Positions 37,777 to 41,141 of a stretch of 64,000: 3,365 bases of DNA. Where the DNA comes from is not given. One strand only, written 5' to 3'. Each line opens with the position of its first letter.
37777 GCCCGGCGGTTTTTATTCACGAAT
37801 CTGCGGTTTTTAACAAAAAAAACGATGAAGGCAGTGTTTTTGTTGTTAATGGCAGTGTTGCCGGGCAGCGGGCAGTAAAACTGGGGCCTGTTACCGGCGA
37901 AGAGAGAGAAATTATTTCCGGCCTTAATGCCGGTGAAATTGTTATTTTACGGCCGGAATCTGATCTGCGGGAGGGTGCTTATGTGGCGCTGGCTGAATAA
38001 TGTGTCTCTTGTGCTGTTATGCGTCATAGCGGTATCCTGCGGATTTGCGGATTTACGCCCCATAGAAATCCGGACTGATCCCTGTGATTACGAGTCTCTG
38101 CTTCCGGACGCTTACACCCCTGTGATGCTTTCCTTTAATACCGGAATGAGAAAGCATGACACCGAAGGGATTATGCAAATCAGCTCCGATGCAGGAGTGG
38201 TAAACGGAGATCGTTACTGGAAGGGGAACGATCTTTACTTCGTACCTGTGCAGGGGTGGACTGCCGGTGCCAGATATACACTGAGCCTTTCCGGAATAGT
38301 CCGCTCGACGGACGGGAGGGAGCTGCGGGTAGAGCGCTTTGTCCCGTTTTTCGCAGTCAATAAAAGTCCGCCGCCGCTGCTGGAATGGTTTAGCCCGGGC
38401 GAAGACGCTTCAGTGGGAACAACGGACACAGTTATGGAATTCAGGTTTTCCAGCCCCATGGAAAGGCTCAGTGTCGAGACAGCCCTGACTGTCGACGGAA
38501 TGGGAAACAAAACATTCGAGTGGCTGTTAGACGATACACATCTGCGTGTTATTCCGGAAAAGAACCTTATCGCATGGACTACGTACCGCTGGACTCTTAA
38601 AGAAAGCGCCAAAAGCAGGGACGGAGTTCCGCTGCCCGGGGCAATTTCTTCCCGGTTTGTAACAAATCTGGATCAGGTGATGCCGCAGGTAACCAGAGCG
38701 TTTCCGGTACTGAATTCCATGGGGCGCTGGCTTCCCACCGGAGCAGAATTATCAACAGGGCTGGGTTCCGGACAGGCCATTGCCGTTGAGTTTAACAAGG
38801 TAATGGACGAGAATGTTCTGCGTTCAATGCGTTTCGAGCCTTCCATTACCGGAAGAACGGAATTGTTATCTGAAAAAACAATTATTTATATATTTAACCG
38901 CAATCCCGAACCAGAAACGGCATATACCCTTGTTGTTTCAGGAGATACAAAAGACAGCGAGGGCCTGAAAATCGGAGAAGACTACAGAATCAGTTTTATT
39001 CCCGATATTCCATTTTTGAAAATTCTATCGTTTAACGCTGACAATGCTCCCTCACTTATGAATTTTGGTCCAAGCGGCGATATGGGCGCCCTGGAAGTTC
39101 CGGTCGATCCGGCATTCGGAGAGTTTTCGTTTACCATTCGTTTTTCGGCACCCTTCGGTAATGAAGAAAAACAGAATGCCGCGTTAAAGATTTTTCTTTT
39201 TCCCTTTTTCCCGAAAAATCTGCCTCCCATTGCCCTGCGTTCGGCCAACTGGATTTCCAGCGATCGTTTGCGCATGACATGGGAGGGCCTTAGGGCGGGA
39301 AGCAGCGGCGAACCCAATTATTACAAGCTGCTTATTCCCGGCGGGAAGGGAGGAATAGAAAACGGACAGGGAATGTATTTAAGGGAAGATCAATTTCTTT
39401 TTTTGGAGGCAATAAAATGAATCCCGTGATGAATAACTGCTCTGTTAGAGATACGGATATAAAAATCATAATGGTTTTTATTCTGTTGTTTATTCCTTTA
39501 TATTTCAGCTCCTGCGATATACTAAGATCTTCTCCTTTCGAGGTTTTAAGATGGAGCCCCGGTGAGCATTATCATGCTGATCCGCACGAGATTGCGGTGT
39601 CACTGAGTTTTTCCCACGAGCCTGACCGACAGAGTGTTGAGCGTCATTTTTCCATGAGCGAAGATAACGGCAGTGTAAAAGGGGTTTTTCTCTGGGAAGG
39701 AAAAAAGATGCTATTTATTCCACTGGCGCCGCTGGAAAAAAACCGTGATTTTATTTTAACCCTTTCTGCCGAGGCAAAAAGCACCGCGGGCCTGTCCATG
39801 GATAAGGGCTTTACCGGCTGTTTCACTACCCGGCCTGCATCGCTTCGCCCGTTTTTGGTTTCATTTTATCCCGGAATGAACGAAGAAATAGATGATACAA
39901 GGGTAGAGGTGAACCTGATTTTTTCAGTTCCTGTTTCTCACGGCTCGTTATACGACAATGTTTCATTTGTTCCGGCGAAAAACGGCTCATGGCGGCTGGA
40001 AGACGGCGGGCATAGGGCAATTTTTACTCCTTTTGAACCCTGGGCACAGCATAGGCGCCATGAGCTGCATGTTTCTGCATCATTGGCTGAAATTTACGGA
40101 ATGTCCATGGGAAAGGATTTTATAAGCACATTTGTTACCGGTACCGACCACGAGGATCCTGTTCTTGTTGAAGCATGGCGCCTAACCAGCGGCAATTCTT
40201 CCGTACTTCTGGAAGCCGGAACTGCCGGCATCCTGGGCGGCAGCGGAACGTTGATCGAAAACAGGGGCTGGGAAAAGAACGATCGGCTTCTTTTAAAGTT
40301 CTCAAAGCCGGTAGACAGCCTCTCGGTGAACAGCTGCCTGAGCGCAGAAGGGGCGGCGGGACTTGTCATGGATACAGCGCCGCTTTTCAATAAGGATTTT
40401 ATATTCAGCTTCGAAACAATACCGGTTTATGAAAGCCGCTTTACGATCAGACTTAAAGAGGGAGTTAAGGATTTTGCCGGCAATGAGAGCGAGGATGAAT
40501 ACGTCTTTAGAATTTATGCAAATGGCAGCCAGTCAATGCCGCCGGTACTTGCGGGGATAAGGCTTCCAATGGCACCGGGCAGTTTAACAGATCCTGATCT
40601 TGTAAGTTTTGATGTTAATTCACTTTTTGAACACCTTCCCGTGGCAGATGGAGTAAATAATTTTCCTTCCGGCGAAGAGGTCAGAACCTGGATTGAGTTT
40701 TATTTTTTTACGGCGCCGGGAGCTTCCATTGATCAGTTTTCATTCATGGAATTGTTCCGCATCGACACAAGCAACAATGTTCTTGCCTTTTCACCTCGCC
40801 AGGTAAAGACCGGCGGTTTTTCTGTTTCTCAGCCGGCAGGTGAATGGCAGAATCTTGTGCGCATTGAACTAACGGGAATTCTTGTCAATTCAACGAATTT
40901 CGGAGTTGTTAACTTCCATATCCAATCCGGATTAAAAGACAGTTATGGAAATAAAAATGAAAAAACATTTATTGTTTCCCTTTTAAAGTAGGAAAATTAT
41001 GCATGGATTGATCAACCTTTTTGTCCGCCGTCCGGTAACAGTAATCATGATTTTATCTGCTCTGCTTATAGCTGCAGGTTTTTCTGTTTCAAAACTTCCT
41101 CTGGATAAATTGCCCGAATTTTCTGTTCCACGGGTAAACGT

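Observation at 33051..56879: Eleven-gene translationally coupled operon joining a TolC/MFP/double-RND machine, Ig-like lipoproteins and a 3,092-aa giant protein with a Sec signal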

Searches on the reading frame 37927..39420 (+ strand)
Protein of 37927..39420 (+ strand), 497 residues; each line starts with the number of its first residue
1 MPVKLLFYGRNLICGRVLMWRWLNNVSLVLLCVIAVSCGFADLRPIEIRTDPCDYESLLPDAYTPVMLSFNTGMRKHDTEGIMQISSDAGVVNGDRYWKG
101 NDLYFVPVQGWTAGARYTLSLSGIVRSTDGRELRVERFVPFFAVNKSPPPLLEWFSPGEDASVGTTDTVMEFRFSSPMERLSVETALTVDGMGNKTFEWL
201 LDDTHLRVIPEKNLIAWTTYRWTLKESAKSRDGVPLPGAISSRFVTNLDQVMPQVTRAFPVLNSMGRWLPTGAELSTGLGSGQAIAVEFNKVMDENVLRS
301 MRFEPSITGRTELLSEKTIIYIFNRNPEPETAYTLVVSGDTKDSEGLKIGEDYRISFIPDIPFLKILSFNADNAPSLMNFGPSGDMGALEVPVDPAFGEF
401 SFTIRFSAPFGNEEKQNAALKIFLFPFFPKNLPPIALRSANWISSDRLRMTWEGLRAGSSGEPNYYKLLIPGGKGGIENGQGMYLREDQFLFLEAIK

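Call 4: search_protein_families(library=pfam, proteins=[window:37927-39420:+], max_evalue=0.01)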
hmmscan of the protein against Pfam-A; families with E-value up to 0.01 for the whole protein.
window:37927-39420:+ (497 aa): 1 family
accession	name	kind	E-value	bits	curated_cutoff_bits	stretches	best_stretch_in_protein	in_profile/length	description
PF13205.12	Big_5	-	1.2e-15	58.6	23.6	1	149-246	4-105/105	Bacterial Ig-like domain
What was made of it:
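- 37981..39420 (+): g6 (Big5a): 479-aa Ig-like (Big_5) lipoprotein. PF13205, 58.6 bits (call 4).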

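Call 6: search_protein_families(library=ncbifam, proteins=[window:37927-39420:+], max_evalue=0.01)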
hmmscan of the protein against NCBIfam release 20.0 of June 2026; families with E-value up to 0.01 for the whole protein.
window:37927-39420:+ (497 aa): 0 families

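Call 37: find_related_loci(query=A2, collection=metagenome_contigs, flank=10000)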
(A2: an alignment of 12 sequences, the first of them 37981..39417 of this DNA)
Query A2 (479 aa) in metagenome_contigs; peptide patterns used: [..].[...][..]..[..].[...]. (x = any residue, [..] = any of these).
243 stretches matched a pattern; 128 encode a relative of the query (tblastn E <= 1e-3); the best 80 are kept; 80 distinct loci.
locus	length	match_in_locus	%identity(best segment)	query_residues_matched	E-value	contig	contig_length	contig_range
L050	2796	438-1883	67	1-479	0e+0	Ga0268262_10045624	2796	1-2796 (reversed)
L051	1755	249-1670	62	5-479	0e+0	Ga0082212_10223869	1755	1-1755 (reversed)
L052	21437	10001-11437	60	1-478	0e+0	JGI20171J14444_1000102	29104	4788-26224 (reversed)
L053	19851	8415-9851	60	1-478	0e+0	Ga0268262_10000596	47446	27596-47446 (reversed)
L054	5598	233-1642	60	7-479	0e+0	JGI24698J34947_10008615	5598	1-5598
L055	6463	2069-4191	59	11-479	0e+0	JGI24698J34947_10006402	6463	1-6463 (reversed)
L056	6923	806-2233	59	1-479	0e+0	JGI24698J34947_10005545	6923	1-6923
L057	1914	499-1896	58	11-479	0e+0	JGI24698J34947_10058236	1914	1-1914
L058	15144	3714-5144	60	1-479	0e+0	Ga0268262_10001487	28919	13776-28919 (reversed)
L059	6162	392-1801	58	7-479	0e+0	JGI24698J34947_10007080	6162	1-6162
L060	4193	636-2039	58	10-479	0e+0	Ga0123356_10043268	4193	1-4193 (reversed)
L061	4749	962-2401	58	1-478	0e+0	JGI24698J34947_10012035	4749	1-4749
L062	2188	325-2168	59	1-479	0e+0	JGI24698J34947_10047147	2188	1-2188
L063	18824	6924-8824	59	1-479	0e+0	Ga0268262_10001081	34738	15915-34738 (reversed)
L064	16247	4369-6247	58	2-478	0e+0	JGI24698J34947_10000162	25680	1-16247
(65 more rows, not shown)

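Call 45: find_homologous_proteins(query=A2, max_evalue=0.001)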
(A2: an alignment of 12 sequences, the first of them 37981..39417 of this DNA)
Query A2 (12 sequences) (479 aa, profile of the alignment): 325 proteins with E <= 0.001 among 8000 candidates; the best 120 are listed.
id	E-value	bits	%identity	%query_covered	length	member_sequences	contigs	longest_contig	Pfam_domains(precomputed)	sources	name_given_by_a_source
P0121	1.6e-220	751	100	100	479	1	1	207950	PF13205.13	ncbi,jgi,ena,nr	ncbi:MAG: hypothetical protein FWG99_00450 [Treponema sp.]|nr:hypothetical protein [Treponema sp.]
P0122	2.5e-220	750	58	100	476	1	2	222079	PF13205.13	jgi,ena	-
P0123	2.9e-215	733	52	100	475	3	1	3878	PF13205.13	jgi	-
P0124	2.0e-214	731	58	100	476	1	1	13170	PF13205.13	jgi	jgi:hypothetical protein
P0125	2.4e-213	727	59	100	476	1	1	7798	PF13205.13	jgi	jgi:hypothetical protein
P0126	4.2e-213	726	66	98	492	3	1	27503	PF13205.13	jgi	jgi:hypothetical protein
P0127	4.5e-213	726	58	100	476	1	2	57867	PF13205.13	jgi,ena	-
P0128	1.4e-212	725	62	100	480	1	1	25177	PF13205.13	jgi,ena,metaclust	metaclust:\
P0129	3.3e-212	723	56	100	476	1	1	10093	PF13205.13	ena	-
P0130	1.9e-211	721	52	100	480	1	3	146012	PF13205.13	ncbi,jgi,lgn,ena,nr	ncbi:MAG: Ig-like domain-containing protein [Treponema sp.]|nr:Ig-like domain-containing protein [Tr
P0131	6.5e-211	719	62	100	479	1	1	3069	PF13205.13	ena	-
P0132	7.0e-211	719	59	100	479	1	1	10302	PF13205.13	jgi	jgi:hypothetical protein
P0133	7.8e-211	719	58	100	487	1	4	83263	PF13205.13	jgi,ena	-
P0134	1.1e-210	718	64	100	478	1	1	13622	PF13205.13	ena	-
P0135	1.2e-210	718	56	100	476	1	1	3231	PF13205.13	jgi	-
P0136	1.3e-210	718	67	100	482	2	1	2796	PF13205.13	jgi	-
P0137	1.4e-210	718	59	100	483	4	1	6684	PF13205.13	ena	-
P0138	1.8e-210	718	69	100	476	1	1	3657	PF13205.13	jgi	jgi:hypothetical protein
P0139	6.3e-210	716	59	100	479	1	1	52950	PF13205.13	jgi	jgi:hypothetical protein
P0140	3.3e-209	714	58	100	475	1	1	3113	PF13205.13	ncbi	ncbi:Ig-like domain-containing domain [Treponema sp. R6D11]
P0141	4.6e-209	713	62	99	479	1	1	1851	PF13205.13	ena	-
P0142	1.2e-208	712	62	100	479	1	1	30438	PF13205.13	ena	-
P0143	2.7e-208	711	60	100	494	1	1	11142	PF13205.13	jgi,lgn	jgi:hypothetical protein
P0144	2.9e-208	710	57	100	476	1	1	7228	PF13205.13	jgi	jgi:hypothetical protein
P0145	4.2e-208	710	59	99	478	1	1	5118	PF13205.13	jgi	jgi:hypothetical protein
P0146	5.6e-208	709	57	100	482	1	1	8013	PF13205.13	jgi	-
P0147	6.9e-208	709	58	100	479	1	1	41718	PF13205.13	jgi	jgi:hypothetical protein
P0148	8.5e-208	709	61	100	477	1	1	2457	PF13205.13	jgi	jgi:hypothetical protein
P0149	1.7e-207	708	56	100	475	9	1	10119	PF13205.13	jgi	-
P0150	1.9e-207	708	59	100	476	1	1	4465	PF13205.13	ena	-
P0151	2.3e-207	707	60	100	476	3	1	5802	PF13205.13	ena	-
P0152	7.0e-207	706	53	100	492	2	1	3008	PF13205.13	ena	-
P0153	8.9e-207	705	58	100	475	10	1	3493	PF13205.13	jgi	-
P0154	1.2e-206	705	60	100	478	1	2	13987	PF13205.13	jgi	-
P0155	2.3e-206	704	55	100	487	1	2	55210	PF13205.13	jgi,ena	-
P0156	2.3e-206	704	56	100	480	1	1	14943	PF13205.13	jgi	-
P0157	2.4e-206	704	59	96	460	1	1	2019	PF13205.13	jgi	jgi:hypothetical protein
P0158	7.0e-206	703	62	98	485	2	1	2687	PF13205.13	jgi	-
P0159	7.8e-206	702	57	100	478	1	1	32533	PF13205.13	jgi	-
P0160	1.3e-205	702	56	97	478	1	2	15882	PF13205.13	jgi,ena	-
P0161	2.2e-205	701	56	100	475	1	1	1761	PF13205.13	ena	-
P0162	2.3e-205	701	58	98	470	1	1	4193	PF13205.13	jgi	-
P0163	2.5e-205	701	58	100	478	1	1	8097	PF13205.13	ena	-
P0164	2.8e-205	701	59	99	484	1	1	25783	PF13205.13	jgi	-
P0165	8.9e-205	699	55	100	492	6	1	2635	PF13205.13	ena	-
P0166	9.1e-205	699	58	99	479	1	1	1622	PF13205.13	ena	-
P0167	1.5e-204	698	57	99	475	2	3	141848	PF13205.13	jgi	-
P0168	1.6e-204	698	58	98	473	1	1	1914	PF13205.13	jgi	-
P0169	4.0e-204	697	56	100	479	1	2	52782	PF13205.13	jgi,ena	-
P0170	4.6e-204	697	58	100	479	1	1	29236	PF13205.13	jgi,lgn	jgi:hypothetical protein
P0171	4.8e-204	696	59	98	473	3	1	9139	PF13205.13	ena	-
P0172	5.0e-204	696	57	98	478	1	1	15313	PF13205.13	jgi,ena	-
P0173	8.1e-204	696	58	100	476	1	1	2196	PF13205.13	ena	-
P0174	9.3e-204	696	58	100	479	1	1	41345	PF13205.13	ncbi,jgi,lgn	-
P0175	1.1e-203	695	58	100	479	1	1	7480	PF13205.13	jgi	-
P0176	1.2e-203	695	60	100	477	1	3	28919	PF13205.13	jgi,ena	-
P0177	1.7e-203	695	55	100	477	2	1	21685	PF13205.13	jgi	-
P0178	2.8e-203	694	59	99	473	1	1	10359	PF13205.13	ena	-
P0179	3.2e-203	694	59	98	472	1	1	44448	PF13205.13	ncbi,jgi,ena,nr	ncbi:MAG: hypothetical protein FWD14_04510 [Treponema sp.]|nr:hypothetical protein [Treponema sp.]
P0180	3.4e-203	694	57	98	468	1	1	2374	PF13205.13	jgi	jgi:hypothetical protein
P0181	4.8e-203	693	56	99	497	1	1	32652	PF13205.13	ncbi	ncbi:hypothetical protein R84B8_00854 [Treponema sp. R8-4-B8]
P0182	5.1e-203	693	59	100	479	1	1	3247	PF13205.13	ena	-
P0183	6.3e-203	693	59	100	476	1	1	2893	PF13205.13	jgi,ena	-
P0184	7.5e-203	693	59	98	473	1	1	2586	PF13205.13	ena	-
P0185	7.5e-203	693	59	99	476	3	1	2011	PF13205.13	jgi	-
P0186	8.1e-203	692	58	99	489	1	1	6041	PF13205.13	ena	-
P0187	1.0e-202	692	58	100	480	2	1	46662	PF13205.13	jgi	jgi:hypothetical protein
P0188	1.4e-202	692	58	99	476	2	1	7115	PF13205.13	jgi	jgi:hypothetical protein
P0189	2.0e-202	691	60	98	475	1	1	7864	PF13205.13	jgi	-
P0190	2.2e-202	691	59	98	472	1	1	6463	PF13205.13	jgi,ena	-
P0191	2.2e-202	691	55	100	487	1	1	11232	PF13205.13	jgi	-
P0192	3.4e-202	690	56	99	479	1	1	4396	PF13205.13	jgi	-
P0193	3.9e-202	690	54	100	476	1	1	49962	PF13205.13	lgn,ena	-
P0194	5.2e-202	690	56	100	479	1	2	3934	PF13205.13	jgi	-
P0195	5.8e-202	690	56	99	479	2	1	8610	PF13205.13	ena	-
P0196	7.1e-202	689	60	100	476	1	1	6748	PF13205.13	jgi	jgi:hypothetical protein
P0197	7.5e-202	689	55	99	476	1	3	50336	PF13205.13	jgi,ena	-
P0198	9.6e-202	689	56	100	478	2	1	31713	PF13205.13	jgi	jgi:hypothetical protein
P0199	1.3e-201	688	57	100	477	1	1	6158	PF13205.13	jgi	jgi:hypothetical protein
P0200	1.4e-201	688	56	100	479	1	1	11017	PF13205.13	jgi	-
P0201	1.7e-201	688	42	100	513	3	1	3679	PF13205.13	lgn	-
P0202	1.9e-201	688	59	100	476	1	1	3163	PF13205.13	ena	-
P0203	2.0e-201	688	54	100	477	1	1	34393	PF13205.13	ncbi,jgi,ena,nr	ncbi:MAG: hypothetical protein FWD13_01330 [Treponema sp.]|nr:hypothetical protein [Treponema sp.]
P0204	2.5e-201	688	55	100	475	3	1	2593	PF13205.13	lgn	-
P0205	3.3e-201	687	58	100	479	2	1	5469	PF13205.13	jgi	jgi:hypothetical protein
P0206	4.5e-201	687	59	100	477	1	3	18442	PF13205.13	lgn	-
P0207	4.9e-201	687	50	100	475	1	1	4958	PF13205.13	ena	-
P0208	5.3e-201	686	58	97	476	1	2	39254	PF13205.13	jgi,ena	-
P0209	5.5e-201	686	56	100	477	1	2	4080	PF13205.13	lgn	-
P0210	6.5e-201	686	54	99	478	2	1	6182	PF13205.13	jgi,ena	-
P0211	8.5e-201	686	56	98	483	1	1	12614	PF13205.13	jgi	jgi:hypothetical protein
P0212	9.3e-201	686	58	98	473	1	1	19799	PF13205.13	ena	-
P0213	9.8e-201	686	58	100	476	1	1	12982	PF13205.13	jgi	-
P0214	1.0e-200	685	58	98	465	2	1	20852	PF13205.13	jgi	-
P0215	1.3e-200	685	58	98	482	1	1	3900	PF13205.13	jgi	-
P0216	1.4e-200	685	56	100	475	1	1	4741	PF13205.13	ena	-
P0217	1.6e-200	685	61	96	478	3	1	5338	PF13205.13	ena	-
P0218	2.5e-200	684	58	98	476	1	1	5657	PF13205.13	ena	-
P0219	3.5e-200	684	59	99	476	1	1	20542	PF13205.13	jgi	jgi:hypothetical protein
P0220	4.5e-200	683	58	99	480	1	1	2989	PF13205.13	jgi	-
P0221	9.9e-200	682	55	98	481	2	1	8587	PF13205.13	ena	-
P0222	1.0e-199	682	61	99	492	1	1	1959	PF13205.13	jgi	jgi:hypothetical protein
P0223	1.2e-199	682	51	100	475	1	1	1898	PF13205.13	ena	-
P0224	1.3e-199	682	55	99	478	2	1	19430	PF13205.13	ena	-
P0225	1.3e-199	682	53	97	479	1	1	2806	PF13205.13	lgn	-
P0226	1.5e-199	682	57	100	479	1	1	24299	PF13205.13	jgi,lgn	-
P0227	2.0e-199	681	55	100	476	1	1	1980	PF13205.13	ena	-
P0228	2.5e-199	681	56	100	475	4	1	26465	PF13205.13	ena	-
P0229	2.7e-199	681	57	97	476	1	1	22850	PF13205.13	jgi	-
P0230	3.0e-199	681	58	99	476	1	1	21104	PF13205.13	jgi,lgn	jgi:hypothetical protein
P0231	3.5e-199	680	43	99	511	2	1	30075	PF13205.13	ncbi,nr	ncbi:MAG: Ig-like domain-containing protein [Treponema sp.]|nr:Ig-like domain-containing protein [Tr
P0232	3.8e-199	680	60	97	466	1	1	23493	PF13205.13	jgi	jgi:hypothetical protein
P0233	4.1e-199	680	56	100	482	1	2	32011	PF13205.13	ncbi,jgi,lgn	-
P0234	4.8e-199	680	52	100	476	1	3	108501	PF13205.13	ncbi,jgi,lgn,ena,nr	ncbi:MAG: hypothetical protein FWB77_01105 [Treponema sp.]|nr:hypothetical protein [Treponema sp.]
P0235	5.2e-199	680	58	98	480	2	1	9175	PF13205.13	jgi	jgi:hypothetical protein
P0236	7.3e-199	679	55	100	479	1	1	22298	PF13205.13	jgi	-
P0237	9.5e-199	679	58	95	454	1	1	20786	PF13205.13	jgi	jgi:hypothetical protein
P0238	1.1e-198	679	52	98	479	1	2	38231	PF13205.13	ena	-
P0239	1.1e-198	679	55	100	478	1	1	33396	PF13205.13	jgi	jgi:hypothetical protein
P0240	1.2e-198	679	57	96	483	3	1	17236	PF13205.13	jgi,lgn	jgi:hypothetical protein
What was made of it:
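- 37981..39420 (+): Only orthologues were found in the protein database (call 45).
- Tried and rejected: A profile search with Big5a, meant to find the module in other phyla or with other cargo, listed only orthologues among the top 120 hits (call 45).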

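Call 90: search_solved_structures(query=A2, max_evalue=1)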
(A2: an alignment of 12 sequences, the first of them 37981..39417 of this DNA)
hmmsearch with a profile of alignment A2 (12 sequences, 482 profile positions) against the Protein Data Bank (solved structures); distinct sequences matched with E-value up to 1: 4.
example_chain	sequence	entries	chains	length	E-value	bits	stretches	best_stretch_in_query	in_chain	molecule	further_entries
5e51_A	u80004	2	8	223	0.058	15.1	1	130-203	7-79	L,D-transpeptidase 1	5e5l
4jmn_A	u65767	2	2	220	0.063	15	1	131-203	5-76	Probable L,D-transpeptidase LdtA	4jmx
7zq0_A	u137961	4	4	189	0.79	11.4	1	77-113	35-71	Endo-1,4-beta-xylanase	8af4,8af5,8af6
6y0h_A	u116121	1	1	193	0.83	11.3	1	77-113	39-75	Endo-1,4-beta-xylanase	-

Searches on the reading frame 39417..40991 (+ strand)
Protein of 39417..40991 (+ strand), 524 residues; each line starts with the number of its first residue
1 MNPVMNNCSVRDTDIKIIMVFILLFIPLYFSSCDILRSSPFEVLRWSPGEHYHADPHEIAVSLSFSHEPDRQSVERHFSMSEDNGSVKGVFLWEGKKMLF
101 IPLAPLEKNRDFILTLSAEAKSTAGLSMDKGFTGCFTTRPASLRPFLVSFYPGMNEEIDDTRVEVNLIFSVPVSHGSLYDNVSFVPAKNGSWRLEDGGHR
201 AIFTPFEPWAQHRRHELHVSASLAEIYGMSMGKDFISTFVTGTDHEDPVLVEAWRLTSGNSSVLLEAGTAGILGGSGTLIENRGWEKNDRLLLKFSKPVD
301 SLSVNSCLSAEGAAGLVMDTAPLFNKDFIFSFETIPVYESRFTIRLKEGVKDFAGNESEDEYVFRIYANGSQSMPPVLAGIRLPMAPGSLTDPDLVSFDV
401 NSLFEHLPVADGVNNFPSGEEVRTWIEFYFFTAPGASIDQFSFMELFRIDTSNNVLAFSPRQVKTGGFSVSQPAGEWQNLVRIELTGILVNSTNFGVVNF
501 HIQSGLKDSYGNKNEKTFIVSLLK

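Call 4: search_protein_families(library=pfam, proteins=[window:39417-40991:+], max_evalue=0.01)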
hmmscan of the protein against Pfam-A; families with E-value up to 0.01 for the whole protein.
window:39417-40991:+ (524 aa): 2 families
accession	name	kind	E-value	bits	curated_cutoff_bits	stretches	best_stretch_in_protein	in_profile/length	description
PF13205.12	Big_5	-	6.1e-15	56.3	23.6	1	43-138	7-105/105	Bacterial Ig-like domain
PF17970.7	bMG1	-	0.0046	17.4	26.4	0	61-139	25-104/105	Bacterial Alpha-2-macroglobulin MG1 domain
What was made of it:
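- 39417..40991 (+): g7 (Big5b): 524-aa Ig-like (Big_5) lipoprotein, a paralogue-like partner of g6. PF13205, 56.3 bits (call 4).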

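Call 6: search_protein_families(library=ncbifam, proteins=[window:39417-40991:+], max_evalue=0.01)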
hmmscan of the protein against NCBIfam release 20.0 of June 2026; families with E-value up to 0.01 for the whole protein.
window:39417-40991:+ (524 aa): 0 families
